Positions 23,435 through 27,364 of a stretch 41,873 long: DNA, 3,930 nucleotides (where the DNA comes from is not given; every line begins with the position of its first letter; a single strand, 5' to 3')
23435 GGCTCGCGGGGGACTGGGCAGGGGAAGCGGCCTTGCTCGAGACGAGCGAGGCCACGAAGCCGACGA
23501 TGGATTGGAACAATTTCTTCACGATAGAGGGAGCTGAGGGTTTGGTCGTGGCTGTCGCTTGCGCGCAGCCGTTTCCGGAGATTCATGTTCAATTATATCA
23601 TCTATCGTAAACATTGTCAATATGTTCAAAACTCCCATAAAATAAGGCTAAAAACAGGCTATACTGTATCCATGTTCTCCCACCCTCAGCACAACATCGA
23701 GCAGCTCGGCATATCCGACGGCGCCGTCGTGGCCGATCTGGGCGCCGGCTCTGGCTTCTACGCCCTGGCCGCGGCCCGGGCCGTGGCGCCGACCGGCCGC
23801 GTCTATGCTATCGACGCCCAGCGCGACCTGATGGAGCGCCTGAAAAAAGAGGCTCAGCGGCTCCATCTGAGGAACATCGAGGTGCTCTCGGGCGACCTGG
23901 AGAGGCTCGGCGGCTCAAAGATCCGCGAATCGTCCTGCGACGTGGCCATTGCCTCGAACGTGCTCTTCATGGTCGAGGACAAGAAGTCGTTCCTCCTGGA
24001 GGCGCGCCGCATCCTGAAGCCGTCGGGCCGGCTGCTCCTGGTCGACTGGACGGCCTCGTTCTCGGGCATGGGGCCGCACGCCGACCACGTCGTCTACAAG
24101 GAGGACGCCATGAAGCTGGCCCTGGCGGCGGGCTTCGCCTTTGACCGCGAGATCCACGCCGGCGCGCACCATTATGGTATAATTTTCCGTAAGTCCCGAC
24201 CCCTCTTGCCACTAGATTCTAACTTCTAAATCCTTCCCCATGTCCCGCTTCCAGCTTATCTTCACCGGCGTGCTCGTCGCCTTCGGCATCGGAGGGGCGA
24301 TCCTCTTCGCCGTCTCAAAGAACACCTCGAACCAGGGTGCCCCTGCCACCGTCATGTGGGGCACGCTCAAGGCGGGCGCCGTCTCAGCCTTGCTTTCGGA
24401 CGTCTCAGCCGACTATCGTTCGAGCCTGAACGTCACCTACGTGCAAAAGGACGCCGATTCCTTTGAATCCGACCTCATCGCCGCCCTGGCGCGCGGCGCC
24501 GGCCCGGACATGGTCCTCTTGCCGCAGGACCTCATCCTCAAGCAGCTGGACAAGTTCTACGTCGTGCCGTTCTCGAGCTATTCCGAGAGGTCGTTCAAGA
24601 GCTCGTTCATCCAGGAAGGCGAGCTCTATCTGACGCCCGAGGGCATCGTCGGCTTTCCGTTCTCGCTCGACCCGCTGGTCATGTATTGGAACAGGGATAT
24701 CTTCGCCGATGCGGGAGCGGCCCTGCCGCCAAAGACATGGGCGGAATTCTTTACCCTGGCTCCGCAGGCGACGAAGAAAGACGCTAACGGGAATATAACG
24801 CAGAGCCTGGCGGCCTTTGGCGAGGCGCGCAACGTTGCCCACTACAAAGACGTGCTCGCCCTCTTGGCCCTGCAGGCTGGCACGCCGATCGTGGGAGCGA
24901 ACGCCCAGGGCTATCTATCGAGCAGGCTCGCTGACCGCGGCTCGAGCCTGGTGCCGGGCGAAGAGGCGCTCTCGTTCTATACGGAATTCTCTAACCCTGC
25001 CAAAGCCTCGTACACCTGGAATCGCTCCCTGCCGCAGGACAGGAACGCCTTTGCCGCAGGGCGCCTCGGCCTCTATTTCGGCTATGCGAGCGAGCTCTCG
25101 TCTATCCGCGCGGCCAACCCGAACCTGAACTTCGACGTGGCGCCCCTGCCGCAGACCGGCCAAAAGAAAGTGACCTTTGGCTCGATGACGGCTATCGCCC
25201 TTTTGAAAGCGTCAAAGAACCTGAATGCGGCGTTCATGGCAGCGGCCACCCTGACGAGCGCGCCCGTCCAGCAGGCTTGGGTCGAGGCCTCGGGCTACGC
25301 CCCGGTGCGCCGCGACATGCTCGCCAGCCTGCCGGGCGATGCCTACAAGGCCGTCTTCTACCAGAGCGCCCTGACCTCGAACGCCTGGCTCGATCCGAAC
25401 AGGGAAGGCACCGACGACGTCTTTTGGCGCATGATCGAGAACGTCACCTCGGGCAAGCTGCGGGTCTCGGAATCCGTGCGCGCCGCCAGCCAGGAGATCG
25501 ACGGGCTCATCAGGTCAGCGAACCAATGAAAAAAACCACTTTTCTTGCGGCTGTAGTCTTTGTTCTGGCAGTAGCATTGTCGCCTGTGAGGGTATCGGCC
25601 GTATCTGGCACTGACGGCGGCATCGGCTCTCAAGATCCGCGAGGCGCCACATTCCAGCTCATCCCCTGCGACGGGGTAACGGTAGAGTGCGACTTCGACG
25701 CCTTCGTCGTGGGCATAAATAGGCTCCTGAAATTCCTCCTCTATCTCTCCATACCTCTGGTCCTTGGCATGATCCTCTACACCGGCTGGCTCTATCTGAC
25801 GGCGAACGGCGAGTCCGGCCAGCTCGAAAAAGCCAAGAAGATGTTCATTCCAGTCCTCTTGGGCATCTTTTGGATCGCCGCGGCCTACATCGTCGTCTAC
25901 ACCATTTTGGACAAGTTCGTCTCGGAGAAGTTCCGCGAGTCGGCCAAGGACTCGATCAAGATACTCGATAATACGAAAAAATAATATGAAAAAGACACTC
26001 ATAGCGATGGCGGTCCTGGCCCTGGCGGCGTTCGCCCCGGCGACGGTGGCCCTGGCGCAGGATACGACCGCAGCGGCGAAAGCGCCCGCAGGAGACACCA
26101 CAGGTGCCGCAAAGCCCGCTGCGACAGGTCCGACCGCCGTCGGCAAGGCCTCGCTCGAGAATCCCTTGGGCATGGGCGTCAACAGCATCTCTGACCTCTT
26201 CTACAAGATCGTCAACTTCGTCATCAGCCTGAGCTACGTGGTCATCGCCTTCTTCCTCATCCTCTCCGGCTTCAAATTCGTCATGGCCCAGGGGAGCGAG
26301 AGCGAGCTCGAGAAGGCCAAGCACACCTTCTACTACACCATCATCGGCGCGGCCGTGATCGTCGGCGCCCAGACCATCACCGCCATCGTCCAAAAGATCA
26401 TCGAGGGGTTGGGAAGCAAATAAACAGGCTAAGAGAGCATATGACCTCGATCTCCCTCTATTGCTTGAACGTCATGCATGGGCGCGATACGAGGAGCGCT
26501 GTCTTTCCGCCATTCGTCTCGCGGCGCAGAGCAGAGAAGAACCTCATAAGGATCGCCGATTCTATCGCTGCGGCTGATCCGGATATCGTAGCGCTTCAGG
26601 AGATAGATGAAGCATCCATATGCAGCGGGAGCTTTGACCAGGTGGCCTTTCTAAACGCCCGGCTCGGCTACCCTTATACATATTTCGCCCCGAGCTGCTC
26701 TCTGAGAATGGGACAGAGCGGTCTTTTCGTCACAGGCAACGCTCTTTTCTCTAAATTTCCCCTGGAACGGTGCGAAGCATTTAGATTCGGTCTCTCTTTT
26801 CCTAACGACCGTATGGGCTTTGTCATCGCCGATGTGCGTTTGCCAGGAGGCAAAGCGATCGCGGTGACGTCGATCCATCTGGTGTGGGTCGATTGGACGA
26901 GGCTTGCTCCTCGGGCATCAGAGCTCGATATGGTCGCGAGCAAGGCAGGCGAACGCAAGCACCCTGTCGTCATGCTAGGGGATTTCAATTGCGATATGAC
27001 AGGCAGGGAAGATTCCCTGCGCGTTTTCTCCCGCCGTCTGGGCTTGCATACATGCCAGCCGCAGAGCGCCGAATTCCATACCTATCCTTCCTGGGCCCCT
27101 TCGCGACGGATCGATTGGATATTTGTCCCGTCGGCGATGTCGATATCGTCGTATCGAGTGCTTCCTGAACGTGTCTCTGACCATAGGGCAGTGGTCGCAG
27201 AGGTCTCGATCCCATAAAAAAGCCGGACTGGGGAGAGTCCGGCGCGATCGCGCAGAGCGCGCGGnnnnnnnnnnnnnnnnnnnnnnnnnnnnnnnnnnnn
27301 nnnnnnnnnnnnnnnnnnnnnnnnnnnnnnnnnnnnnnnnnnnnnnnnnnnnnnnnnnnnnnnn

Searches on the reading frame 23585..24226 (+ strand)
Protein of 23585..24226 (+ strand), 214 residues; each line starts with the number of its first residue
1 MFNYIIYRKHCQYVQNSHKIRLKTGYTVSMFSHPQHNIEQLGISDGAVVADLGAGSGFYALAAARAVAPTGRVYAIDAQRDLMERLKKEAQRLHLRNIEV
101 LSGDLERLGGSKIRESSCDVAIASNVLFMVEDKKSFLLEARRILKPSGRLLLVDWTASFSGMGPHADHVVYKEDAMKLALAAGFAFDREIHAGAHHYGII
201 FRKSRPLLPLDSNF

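Call 104: search_protein_families(library=pfam, proteins=[window:23585-24226:+], max_evalue=0.001)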
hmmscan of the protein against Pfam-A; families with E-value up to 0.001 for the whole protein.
window:23585-24226:+ (214 aa): 16 families
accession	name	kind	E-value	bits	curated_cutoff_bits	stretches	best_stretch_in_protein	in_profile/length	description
PF13847.12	Methyltransf_31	-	4.5e-18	65.8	27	1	44-156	2-113/145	Methyltransferase domain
PF08241.18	Methyltransf_11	-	9.3e-17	61.9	21.2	1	51-151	2-94/95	Methyltransferase domain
PF13649.12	Methyltransf_25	-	8.2e-15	55.7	27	1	49-148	1-97/97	Methyltransferase domain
PF08242.18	Methyltransf_12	-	2.7e-11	44.5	30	1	51-150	2-98/98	Methyltransferase domain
PF01209.24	Ubie_methyltran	-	9e-10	38.7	20.1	1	42-155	44-154/233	ubiE/COQ5 methyltransferase family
PF13489.12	Methyltransf_23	-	2.3e-09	37.6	27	1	34-172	9-124/164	Methyltransferase domain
PF01135.25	PCMT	-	3.1e-09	37.3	20.3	1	10-104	40-132/210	Protein-L-isoaspartate(D-aspartate) O-methyltransferase (PCMT)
PF08704.16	GCD14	-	1.5e-06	28.5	26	1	39-99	34-95/247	tRNA methyltransferase complex GCD14 subunit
PF05175.20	MTS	-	1.4e-05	25.2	23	1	46-153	32-139/170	Methyltransferase small domain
PF05148.21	Methyltransf_8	-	4.9e-05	23.7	27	1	92-161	100-165/219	Hypothetical methyltransferase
PF20922.3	Anamorsin_N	-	0.00012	22.2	27.1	1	83-156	17-91/163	Anamorsin, N-terminal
PF02475.24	TRM5-TYW2_MTfase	-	0.00025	21.5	28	1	43-145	34-128/164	TRM5/TYW2 methyltransferase domain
PF13679.12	Methyltransf_32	-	0.00035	21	27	1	47-119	27-103/143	Methyltransferase domain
PF02527.21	GidB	-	0.00049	19.9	27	1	47-125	48-123/184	rRNA small subunit methyltransferase G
PF02390.23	Methyltransf_4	-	0.00052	20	24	0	47-105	3-60/173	Putative methyltransferase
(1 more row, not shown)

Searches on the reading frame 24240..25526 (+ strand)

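Call 23: search_protein_families(library=pfam, proteins=[window:24240-25526:+], max_evalue=0.001)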
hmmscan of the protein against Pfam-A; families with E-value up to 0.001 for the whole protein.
window:24240-25526:+ (429 aa): 2 families
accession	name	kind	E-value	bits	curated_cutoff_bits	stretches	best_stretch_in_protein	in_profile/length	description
PF13416.11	SBP_bac_8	-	1.5e-24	87.7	27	1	65-363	14-268/279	Bacterial extracellular solute-binding protein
PF01547.30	SBP_bac_1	-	3.7e-17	63.7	26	1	64-344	25-306/307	Bacterial extracellular solute-binding protein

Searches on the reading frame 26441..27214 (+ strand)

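Call 24: search_protein_families(library=pfam, proteins=[window:26441-27214:+], max_evalue=0.001)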
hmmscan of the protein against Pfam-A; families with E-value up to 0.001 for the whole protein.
window:26441-27214:+ (258 aa): 1 family
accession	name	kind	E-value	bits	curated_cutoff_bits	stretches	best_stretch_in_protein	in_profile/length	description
PF03372.29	Exo_endo_phos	-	8.6e-22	78.4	24.5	1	29-248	13-225/225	Endonuclease/Exonuclease/phosphatase family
